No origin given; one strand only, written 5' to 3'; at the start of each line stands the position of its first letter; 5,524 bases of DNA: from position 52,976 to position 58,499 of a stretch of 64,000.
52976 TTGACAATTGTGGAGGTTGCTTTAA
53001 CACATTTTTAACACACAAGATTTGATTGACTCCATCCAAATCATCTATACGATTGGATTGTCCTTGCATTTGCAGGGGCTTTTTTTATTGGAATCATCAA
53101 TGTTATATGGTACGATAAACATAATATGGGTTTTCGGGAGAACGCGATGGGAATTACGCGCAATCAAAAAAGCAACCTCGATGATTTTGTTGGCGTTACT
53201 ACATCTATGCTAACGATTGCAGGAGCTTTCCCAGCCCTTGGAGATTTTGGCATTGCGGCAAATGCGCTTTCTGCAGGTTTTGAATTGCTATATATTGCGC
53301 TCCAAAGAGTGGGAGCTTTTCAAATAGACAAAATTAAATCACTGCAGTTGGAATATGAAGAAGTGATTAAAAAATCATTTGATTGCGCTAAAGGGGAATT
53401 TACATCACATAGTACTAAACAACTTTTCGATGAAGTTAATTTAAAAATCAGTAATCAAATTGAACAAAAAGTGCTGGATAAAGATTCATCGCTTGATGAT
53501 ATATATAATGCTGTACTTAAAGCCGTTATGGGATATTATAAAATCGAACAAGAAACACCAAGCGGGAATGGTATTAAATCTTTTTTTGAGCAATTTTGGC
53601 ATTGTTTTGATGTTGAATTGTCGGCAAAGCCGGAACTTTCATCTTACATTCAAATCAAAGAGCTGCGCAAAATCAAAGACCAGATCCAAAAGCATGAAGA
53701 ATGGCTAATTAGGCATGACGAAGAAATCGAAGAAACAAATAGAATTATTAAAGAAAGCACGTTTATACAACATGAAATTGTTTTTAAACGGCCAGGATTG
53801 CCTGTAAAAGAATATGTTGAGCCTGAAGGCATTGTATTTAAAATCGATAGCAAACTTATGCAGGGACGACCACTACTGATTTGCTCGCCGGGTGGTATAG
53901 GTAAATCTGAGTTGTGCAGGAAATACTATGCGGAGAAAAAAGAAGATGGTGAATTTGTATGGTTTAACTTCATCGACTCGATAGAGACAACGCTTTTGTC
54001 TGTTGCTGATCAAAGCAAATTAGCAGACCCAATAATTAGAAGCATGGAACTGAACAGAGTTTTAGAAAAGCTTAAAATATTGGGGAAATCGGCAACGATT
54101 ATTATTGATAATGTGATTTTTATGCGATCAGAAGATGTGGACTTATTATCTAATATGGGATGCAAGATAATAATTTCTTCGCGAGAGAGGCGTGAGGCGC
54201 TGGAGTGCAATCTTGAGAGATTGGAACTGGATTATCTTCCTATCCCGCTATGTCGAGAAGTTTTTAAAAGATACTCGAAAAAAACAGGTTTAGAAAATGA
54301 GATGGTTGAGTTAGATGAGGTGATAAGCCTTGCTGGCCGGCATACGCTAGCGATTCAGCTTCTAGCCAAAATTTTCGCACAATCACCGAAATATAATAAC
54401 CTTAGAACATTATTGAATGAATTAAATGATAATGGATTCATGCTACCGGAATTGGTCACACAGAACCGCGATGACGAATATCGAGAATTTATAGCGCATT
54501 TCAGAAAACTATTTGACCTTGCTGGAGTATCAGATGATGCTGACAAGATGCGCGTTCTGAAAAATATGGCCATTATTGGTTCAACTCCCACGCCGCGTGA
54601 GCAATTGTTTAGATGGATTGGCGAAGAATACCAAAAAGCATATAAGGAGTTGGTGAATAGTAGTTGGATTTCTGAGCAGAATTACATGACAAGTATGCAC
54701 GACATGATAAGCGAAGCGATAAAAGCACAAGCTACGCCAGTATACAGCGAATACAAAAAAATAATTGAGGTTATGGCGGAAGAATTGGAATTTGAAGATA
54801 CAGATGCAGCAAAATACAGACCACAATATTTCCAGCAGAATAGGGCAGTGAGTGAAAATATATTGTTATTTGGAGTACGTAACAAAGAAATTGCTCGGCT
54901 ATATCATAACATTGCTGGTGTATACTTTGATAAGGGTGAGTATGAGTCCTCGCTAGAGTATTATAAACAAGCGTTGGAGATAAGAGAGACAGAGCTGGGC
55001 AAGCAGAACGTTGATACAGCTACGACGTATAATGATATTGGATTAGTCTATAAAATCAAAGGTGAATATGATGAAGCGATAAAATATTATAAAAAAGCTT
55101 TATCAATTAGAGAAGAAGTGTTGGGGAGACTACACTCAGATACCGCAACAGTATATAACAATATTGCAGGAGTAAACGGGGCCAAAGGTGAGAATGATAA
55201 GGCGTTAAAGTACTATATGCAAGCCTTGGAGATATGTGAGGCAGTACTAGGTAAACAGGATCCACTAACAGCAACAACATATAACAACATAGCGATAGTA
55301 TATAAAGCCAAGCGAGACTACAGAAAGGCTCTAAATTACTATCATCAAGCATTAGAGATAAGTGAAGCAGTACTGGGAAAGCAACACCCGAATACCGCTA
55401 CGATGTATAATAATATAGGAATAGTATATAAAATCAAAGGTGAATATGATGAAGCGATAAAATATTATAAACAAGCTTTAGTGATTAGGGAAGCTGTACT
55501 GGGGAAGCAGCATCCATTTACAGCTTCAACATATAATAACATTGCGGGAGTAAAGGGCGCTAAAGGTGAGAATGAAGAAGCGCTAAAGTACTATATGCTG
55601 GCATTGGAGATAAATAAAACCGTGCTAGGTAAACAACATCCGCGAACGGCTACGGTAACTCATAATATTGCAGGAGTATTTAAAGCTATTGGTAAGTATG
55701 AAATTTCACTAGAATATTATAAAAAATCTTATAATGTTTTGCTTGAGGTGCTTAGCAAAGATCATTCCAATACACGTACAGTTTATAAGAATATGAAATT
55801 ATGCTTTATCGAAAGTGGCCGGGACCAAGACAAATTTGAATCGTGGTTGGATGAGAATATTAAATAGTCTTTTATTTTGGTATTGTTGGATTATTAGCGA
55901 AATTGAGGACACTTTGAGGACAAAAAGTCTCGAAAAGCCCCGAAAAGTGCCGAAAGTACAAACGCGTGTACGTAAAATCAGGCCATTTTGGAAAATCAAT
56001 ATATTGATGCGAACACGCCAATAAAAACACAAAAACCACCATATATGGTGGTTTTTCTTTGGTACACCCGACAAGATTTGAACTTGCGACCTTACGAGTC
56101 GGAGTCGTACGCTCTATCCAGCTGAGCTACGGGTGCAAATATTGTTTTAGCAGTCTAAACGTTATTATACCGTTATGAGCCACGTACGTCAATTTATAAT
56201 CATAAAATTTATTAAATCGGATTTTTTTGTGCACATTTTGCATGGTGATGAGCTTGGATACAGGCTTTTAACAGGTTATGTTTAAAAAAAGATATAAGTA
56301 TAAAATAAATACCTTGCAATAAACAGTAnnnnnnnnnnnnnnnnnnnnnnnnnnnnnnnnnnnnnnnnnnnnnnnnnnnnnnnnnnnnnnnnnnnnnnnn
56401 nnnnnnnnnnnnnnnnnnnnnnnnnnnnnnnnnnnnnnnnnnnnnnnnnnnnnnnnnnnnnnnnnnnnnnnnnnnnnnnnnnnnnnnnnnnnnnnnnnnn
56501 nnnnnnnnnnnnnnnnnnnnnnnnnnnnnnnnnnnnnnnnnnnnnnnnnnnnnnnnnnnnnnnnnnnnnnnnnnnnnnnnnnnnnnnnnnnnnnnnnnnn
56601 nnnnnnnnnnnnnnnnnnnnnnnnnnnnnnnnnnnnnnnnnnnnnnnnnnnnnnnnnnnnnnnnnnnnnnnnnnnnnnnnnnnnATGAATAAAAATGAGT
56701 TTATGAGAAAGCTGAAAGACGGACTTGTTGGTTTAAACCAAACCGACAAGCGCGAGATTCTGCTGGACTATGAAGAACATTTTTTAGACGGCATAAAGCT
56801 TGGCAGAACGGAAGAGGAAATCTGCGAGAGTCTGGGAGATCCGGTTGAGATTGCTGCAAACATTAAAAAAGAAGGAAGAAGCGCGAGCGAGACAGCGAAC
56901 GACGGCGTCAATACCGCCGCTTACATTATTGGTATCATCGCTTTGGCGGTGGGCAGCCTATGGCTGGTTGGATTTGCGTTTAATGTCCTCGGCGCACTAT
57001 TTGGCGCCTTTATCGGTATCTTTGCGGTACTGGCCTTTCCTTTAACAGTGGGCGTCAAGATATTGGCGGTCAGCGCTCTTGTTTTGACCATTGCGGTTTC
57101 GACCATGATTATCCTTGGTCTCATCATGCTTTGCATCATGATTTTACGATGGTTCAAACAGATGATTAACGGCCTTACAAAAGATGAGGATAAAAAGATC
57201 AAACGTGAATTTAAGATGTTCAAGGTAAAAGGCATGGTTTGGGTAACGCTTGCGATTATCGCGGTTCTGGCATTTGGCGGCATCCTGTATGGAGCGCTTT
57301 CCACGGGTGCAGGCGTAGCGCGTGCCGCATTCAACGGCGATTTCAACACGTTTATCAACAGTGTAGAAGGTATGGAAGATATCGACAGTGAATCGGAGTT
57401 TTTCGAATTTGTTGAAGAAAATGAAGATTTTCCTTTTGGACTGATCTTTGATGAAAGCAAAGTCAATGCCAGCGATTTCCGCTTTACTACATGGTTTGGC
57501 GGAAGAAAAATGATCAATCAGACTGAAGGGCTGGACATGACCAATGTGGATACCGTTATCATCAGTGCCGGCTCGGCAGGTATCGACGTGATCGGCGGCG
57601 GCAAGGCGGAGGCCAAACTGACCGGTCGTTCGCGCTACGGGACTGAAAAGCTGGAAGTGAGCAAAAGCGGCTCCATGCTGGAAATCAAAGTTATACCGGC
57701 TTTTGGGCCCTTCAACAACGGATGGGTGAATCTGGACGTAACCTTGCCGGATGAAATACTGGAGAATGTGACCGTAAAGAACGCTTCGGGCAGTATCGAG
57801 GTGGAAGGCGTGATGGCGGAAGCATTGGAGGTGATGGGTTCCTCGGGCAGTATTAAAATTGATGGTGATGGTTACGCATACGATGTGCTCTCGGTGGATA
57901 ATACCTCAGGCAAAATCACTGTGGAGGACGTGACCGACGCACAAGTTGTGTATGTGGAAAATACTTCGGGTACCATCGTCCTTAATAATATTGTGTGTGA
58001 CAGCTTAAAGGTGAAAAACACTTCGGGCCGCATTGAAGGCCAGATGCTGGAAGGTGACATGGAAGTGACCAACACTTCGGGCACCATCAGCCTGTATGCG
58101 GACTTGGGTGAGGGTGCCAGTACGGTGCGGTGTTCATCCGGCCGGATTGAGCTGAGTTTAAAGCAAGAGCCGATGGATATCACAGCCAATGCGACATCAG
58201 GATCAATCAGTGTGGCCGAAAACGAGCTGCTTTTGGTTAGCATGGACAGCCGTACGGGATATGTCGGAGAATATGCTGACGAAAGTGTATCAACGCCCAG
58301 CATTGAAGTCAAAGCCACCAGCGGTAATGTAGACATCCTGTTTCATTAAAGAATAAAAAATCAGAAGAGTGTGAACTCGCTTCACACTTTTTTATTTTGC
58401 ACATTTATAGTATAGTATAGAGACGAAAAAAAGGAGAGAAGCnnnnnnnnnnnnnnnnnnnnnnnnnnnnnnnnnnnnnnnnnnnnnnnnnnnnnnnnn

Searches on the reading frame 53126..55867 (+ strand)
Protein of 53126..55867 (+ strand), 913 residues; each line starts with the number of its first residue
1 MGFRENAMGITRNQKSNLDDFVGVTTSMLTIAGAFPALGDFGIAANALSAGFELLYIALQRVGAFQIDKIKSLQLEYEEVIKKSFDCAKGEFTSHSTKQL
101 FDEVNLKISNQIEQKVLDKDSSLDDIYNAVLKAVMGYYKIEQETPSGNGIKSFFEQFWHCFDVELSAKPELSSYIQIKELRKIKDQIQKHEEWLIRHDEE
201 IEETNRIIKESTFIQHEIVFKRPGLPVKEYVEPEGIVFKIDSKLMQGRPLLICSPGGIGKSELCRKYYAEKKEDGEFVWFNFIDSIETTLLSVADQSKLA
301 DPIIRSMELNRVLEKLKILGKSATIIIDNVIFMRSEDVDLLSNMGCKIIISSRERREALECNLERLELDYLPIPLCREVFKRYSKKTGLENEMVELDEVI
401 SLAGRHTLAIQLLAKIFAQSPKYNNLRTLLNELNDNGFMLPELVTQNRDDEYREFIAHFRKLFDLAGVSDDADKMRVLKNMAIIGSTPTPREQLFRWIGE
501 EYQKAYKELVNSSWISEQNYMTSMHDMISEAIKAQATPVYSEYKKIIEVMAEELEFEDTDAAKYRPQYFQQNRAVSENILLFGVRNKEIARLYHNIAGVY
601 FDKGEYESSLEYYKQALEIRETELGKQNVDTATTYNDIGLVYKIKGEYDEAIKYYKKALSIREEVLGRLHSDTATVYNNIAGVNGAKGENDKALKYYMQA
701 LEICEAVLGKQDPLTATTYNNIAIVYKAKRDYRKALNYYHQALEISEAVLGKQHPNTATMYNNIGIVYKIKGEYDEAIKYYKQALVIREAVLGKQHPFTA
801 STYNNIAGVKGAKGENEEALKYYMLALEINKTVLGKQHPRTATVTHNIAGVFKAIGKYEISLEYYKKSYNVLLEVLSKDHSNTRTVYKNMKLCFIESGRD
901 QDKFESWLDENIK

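Call 22: search_protein_families(library=phrogs, proteins=[window:53126-55867:+], max_evalue=0.00001)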
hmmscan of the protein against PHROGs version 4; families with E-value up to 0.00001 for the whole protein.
window:53126-55867:+ (913 aa): 2 families
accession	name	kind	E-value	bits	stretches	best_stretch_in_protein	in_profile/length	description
phrog_5208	-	unknown function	4e-15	56.7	2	596-704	184-287/372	-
phrog_7590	-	unknown function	2.7e-11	44.7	1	629-746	52-153/234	-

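Call 23: search_protein_families(library=pfam, proteins=[window:53126-55867:+], max_evalue=0.001)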
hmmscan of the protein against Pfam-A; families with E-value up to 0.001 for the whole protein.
window:53126-55867:+ (913 aa): 18 families
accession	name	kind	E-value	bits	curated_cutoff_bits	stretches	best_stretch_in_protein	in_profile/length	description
PF13424.12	TPR_12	-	2.7e-97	319.5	30.1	6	588-664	1-77/77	Tetratricopeptide repeat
PF13374.12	TPR_10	-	2.3e-75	247.1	27.5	6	715-756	1-42/42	Tetratricopeptide repeat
PF24885.1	TPR_NPHP3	-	2.7e-44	151.8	100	5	674-788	99-213/239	Nephrocystin-3 TPR domain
PF00515.34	TPR_1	-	2.4e-41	138.3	27.8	4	632-663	1-32/34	Tetratricopeptide repeat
PF13181.12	TPR_8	-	8.9e-35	116.3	25.7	3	633-663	2-32/34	Tetratricopeptide repeat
PF07719.23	TPR_2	-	1.8e-30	103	27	4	633-662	2-31/34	Tetratricopeptide repeat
PF13176.12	TPR_7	-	5e-25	85.8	27.9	2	719-749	2-32/36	Tetratricopeptide repeat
PF13414.12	TPR_11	-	2.4e-13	50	26.8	1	639-663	1-25/42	TPR repeat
PF09986.15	DUF2225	-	1.9e-12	47.8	21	0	725-788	86-148/214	Uncharacterized protein conserved in bacteria (DUF2225)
PF17874.7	TPR_MalT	-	2.4e-11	44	45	2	664-823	26-184/336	MalT-like TPR region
PF13428.12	TPR_14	-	6.3e-10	39.2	23.5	0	639-660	8-29/44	Tetratricopeptide repeat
PF13432.12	TPR_16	-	2.1e-09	38.1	32.7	1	722-786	3-59/65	Tetratricopeptide repeat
PF04212.24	MIT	-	3.6e-09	37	30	0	856-886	18-49/66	MIT (microtubule interacting and transport) domain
PF18768.7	RNPP_C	-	8.4e-08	32.4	26.5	1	591-661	80-150/213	RNPP family C-terminal domain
PF17140.10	DUF5113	-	1.6e-06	28.6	27.1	0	630-660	6-36/161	Domain of unknown function (DUF5113)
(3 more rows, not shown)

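Call 65: search_protein_families(library=padloc, proteins=[window:53126-55867:+], max_evalue=0.001)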
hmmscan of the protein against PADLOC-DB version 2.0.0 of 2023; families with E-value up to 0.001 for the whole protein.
window:53126-55867:+ (913 aa): 2 families
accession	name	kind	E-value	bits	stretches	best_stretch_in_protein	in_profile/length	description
PDLC01169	TPR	-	9.5e-27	92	5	696-789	88-180/252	TPR repeats containing protein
PDLC01171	TPR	-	2.1e-06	25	1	539-849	22-294/504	TPR repeats containing protein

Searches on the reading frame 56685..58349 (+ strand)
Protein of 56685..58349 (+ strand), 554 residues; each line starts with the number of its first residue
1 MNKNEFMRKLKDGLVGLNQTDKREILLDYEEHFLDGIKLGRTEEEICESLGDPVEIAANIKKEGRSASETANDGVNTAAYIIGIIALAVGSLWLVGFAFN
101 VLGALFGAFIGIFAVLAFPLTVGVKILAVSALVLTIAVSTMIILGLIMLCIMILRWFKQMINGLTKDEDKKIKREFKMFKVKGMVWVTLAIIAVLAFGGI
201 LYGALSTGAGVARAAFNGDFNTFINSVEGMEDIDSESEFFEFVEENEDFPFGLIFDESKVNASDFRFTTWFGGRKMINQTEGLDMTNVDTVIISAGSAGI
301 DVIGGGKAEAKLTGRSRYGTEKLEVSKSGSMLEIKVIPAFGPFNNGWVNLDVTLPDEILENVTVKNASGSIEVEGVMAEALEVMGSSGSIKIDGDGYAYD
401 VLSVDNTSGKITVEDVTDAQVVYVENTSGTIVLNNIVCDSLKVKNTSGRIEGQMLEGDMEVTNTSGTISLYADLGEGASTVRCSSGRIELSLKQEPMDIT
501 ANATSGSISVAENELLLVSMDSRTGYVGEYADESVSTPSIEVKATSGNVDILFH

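Call 23: search_protein_families(library=pfam, proteins=[window:56685-58349:+], max_evalue=0.001)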
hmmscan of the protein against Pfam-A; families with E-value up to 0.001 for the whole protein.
window:56685-58349:+ (554 aa): 2 families
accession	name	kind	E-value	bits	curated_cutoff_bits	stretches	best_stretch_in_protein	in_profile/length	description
PF13349.12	DUF4097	-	4.9e-19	69.1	22.9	1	288-551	11-246/247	Toastrack DUF4097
PF22564.2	HAAS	-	2.5e-13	50.6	27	1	5-58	1-54/55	HAAS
